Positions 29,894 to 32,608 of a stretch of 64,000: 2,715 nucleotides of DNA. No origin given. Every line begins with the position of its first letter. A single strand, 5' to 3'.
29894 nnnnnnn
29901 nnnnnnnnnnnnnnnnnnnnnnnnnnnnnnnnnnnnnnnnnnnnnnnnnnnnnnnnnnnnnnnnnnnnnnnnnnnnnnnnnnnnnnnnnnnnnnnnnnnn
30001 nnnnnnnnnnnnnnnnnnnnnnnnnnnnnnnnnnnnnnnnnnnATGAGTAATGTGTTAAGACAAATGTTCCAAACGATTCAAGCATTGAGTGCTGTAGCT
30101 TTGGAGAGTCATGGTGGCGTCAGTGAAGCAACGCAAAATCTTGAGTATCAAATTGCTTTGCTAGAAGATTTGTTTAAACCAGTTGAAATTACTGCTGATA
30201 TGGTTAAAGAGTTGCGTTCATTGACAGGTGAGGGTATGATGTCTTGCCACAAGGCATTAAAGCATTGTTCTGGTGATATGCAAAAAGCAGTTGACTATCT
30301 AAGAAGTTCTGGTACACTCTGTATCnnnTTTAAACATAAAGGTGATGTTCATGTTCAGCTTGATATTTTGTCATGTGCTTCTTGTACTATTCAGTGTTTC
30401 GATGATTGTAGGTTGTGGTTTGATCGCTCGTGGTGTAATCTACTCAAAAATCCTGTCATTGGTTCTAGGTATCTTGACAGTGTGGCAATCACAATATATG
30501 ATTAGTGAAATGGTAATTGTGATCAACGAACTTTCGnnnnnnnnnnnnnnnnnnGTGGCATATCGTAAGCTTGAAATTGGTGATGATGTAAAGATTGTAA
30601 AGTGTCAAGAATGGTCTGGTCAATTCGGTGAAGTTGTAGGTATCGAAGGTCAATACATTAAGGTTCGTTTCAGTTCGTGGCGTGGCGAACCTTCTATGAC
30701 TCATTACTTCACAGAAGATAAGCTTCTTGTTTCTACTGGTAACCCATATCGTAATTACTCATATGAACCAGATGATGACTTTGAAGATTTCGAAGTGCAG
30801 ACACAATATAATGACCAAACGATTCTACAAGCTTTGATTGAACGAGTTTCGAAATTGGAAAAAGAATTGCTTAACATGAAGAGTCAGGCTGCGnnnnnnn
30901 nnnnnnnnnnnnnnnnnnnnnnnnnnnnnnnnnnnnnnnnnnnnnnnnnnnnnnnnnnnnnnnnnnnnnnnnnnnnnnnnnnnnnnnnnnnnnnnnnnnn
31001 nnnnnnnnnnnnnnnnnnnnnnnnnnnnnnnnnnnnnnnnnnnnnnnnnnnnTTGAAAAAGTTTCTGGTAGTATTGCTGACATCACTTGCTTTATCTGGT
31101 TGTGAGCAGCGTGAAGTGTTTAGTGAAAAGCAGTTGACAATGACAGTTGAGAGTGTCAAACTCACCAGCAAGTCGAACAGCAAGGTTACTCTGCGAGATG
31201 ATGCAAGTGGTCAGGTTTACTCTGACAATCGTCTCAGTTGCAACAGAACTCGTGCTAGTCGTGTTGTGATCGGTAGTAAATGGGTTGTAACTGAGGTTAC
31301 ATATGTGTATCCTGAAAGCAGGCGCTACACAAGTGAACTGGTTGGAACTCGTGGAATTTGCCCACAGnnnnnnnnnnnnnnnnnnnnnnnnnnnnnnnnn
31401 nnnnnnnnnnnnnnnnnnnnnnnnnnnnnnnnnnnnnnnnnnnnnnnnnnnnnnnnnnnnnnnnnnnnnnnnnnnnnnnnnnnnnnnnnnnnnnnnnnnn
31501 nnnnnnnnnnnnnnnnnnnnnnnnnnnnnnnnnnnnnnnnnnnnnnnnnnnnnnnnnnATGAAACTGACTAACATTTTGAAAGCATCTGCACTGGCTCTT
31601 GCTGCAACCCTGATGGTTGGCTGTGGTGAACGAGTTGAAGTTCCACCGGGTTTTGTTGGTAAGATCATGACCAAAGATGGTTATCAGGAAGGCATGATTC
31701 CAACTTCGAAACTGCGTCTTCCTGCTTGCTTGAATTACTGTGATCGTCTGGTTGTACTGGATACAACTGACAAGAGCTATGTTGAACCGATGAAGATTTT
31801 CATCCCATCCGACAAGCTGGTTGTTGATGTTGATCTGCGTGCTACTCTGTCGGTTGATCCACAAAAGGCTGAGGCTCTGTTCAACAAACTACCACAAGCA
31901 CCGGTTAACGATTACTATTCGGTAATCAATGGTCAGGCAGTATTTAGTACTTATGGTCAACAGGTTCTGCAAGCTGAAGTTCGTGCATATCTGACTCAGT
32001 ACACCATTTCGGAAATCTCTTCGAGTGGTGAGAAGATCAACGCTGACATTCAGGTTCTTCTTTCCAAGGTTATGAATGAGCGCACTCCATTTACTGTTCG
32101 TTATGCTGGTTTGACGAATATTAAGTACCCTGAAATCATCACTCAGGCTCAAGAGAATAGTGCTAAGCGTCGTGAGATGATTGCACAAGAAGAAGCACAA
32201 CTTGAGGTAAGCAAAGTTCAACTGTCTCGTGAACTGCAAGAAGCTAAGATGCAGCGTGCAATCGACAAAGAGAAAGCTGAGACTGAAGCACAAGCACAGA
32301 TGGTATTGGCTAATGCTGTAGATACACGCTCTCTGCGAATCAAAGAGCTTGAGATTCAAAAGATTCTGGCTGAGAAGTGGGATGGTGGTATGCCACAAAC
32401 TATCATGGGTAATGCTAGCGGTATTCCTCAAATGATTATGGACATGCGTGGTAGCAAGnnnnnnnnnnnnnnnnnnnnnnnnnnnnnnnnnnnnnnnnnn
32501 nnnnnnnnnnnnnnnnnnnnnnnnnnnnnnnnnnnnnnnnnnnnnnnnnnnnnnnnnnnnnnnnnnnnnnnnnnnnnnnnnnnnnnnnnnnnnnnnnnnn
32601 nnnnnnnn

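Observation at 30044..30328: Phage early protein carrying a close copy of the EF-Ts N-terminal (EF-Tu-contacting) domain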

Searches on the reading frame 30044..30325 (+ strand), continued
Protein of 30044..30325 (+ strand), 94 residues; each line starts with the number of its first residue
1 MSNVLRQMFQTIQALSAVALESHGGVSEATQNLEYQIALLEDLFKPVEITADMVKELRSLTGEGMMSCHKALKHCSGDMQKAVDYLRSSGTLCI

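Call 65: find_encoding_contigs(protein=P0032, flank=4000, max_places=1)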
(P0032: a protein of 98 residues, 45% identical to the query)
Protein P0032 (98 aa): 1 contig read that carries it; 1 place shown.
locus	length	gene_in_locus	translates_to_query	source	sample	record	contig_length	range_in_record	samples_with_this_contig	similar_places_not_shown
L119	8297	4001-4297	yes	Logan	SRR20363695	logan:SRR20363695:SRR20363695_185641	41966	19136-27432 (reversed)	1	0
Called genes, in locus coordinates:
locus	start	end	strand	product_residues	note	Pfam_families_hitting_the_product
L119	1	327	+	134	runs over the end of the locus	-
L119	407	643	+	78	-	-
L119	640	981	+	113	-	-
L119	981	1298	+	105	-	PF04448:DUF551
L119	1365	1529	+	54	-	-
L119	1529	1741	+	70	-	-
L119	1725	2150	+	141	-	-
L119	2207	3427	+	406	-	PF01139:RtcB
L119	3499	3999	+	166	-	-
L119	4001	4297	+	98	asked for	-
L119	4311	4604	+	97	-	-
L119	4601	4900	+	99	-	-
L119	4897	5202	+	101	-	-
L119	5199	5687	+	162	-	-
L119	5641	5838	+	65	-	-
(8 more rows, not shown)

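Call 79: search_protein_representatives(alignment_id=A2)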
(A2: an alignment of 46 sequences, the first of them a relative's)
Query: 46 sequences, 94 profile positions. Proteins with E-value up to 0.001 (for the whole library): 12432; up to 1e-10: 1859; up to 1e-30: 3. The best 150 are listed.
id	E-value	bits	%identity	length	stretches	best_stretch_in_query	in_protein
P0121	1.1e-36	141.0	-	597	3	51-92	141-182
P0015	4.2e-33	129.5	-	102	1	2-94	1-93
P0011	1.9e-32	127.4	-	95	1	3-94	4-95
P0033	6.8e-30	119.2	-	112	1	2-94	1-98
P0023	2.1e-29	117.7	-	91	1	1-90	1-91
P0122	8.6e-29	115.7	-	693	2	40-92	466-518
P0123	2.5e-27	111.0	-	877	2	43-92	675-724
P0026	2.6e-27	110.9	-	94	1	2-92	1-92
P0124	7.3e-27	109.5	-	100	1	2-94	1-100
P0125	9.7e-27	109.1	-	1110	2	44-92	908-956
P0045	1.6e-26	108.4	-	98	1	3-89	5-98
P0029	3.3e-26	107.4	-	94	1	1-94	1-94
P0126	5.1e-26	106.8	-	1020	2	48-92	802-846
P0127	1.0e-25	105.8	-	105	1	2-94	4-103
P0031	1.8e-25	105.0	-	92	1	2-94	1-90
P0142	2.0e-21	92.1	-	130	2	55-90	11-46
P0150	9.6e-19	83.5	-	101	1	3-93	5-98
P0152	4.6e-18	81.3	-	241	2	29-93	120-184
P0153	1.2e-17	79.9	-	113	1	19-93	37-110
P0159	1.5e-16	76.4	-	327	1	38-94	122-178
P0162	7.0e-16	74.3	-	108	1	10-93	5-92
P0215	1.6e-13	66.7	-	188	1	28-92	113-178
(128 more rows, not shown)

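Call 81: search_protein_families(library=pfam, proteins=[P0159, P0152, P0153, P0142, P0162, P0215, P0150], max_evalue=0.05)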
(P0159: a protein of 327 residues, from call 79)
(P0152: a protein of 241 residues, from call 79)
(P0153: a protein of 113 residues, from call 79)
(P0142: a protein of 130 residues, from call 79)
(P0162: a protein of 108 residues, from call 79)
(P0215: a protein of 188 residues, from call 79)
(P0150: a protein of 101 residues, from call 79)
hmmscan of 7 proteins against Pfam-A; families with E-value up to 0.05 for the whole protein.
P0159 (327 aa): 2 families
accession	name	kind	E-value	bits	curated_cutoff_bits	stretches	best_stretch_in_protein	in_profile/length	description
PF04448.17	DUF551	-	4.1e-07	31.2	22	1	261-327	2-64/68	Protein of unknown function (DUF551)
PF25025.1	EF-Ts_N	-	1.3e-06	28.7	33.2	1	134-174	11-52/60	Elongation factor Ts, mitochondrial, N-terminal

P0152 (241 aa): 1 family
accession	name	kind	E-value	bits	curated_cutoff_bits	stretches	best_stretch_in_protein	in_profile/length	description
PF25025.1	EF-Ts_N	-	0.0014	19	33.2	0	16-44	12-40/60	Elongation factor Ts, mitochondrial, N-terminal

P0153 (113 aa): 2 families
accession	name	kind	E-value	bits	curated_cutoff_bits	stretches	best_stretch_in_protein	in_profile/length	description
PF25025.1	EF-Ts_N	-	2.2e-06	28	33.2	1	65-106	9-51/60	Elongation factor Ts, mitochondrial, N-terminal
PF12116.14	SpoIIID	-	0.034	14.7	27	1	51-104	26-78/82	Stage III sporulation protein D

P0142 (130 aa): 5 families
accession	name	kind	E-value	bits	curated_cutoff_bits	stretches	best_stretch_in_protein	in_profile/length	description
PF25025.1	EF-Ts_N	-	1.7e-10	41.2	33.2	2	11-45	16-51/60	Elongation factor Ts, mitochondrial, N-terminal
PF00627.37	UBA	-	2.7e-05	24.3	22.4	1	25-44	18-37/37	UBA/TS-N domain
PF19026.7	UBA_HYPK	-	0.0019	18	27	0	28-44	24-40/41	HYPK UBA domain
PF22566.2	UBA_8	-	0.0082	16.3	26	1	12-43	7-38/46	UBA-like domain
PF22562.2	UBA_7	-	0.012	16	27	0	25-45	17-38/48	UBA-like domain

P0162 (108 aa): 1 family
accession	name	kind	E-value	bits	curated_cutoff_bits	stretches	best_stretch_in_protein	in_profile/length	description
PF25025.1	EF-Ts_N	-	0.00053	20.3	33.2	1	50-90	12-53/60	Elongation factor Ts, mitochondrial, N-terminal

P0215 (188 aa): 1 family
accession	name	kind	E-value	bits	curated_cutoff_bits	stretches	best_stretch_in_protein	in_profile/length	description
PF25025.1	EF-Ts_N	-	1.6e-07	31.6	33.2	1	141-180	16-56/60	Elongation factor Ts, mitochondrial, N-terminal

P0150 (101 aa): 2 families
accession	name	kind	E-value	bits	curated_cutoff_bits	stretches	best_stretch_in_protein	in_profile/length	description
PF25025.1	EF-Ts_N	-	8.7e-07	29.3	33.2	1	59-95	15-52/60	Elongation factor Ts, mitochondrial, N-terminal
PF11068.13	YlqD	-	0.013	16.3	27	1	22-94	7-80/131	YlqD protein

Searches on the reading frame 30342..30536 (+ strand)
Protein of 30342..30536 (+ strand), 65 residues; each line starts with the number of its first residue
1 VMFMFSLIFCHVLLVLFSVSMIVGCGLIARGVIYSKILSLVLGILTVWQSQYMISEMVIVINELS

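Call 3: search_protein_families(library=pfam, proteins=[window:30342-30536:+], max_evalue=1)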
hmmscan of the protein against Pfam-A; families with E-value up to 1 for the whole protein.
window:30342-30536:+ (65 aa): 1 family
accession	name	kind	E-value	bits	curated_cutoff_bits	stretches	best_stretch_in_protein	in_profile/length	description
PF11286.13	DUF3087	-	0.35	10.7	23.4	1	2-55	26-78/165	Protein of unknown function (DUF3087)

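Call 74: search_protein_families(library=phrogs, proteins=[window:30342-30536:+], max_evalue=0.01)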
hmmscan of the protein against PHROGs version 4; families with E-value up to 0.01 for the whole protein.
window:30342-30536:+ (65 aa): 0 families

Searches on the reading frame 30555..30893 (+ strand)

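Call 3: search_protein_families(library=pfam, proteins=[window:30555-30893:+], max_evalue=1)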
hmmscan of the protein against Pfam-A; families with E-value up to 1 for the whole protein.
window:30555-30893:+ (113 aa): 1 family
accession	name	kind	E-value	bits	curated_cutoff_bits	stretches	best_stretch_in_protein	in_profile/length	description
PF05160.18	DSS1_SEM1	-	0.042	14.4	32.2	1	70-88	9-27/60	DSS1/SEM1 family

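Call 57: search_protein_families(library=ncbifam, proteins=[window:30555-30893:+], max_evalue=0.1)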
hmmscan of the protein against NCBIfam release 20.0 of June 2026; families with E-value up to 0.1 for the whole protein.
window:30555-30893:+ (113 aa): 0 families

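Call 74: search_protein_families(library=phrogs, proteins=[window:30555-30893:+], max_evalue=0.01)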
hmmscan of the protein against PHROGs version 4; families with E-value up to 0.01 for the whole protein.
window:30555-30893:+ (113 aa): 1 family
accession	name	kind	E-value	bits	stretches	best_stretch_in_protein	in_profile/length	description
phrog_2251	-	unknown function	0.0051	18.1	1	4-50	8-60/74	-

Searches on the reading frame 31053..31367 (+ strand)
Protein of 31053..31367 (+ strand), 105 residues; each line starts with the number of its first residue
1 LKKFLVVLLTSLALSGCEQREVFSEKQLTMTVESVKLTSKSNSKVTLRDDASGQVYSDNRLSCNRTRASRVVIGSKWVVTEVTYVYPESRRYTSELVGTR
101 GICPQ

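Call 57: search_protein_families(library=ncbifam, proteins=[window:31053-31367:+], max_evalue=0.1)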
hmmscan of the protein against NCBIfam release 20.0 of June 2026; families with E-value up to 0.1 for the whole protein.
window:31053-31367:+ (105 aa): 6 families
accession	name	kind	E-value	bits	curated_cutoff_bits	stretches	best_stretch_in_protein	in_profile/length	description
NF041428.1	TrsH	subfamily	0.013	15.6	150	1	1-43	1-44/149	TrsH/TraH family protein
NF041245.1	T6SS_IglE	equivalog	0.016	15.2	75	1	3-56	1-53/131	type VI secretion system lipoprotein IglE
NF053779.1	BT3442_fam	equivalog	0.017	13.8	940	0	1-51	1-51/563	BT3442 family protein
NF047847.2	SS_mature_LptM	equivalog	0.035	14.2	27.7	1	1-17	1-20/31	LPS translocon maturation chaperone LptM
NF047408.1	SA0632_fam_LP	equivalog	0.055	13.1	70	1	1-19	1-20/68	SA0632 family lipoprotein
TIGR03352.1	VI_chp_3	equivalog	0.084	12.6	31.6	0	2-48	1-42/147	type VI secretion system lipoprotein TssJ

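Call 74: search_protein_families(library=phrogs, proteins=[window:31053-31367:+], max_evalue=0.01)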
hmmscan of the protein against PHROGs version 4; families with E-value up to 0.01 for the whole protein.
window:31053-31367:+ (105 aa): 8 families
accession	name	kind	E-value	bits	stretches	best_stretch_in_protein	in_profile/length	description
phrog_19964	-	moron, auxiliary metabolic gene and host takeover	1.7e-37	130.7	1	2-104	143-242/245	membrane protein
phrog_8801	-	unknown function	0.0003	22.3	1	1-65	1-66/94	-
phrog_9091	-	unknown function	0.00044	21.5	1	1-83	1-81/106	-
phrog_6360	-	unknown function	0.0023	19.1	1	1-93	1-83/122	-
phrog_1267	-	lysis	0.0069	18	1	1-68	2-73/119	Rz-like spanin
phrog_1119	-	moron, auxiliary metabolic gene and host takeover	0.0072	17.7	0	1-32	1-30/78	Cor superinfection exclusion protein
phrog_15849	-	unknown function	0.0093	17.1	0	1-44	1-42/94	-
phrog_20612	-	unknown function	0.0098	17.1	0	1-51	1-50/147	-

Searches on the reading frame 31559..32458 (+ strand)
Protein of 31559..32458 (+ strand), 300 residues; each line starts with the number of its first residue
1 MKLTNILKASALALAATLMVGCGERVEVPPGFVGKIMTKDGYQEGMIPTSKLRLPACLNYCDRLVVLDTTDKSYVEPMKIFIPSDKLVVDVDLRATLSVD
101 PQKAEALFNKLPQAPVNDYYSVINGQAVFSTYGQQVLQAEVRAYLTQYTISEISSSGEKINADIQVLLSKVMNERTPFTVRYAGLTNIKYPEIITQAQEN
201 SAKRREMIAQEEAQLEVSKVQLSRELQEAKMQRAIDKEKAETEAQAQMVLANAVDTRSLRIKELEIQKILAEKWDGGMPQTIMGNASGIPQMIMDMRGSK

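Call 14: search_protein_families(library=phrogs, proteins=[window:31559-32458:+], max_evalue=0.001)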
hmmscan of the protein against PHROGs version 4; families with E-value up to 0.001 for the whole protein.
window:31559-32458:+ (300 aa): 1 family
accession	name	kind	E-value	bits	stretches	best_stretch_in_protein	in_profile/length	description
phrog_200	-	other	4.4e-46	158.7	1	5-298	83-361/379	lipoprotein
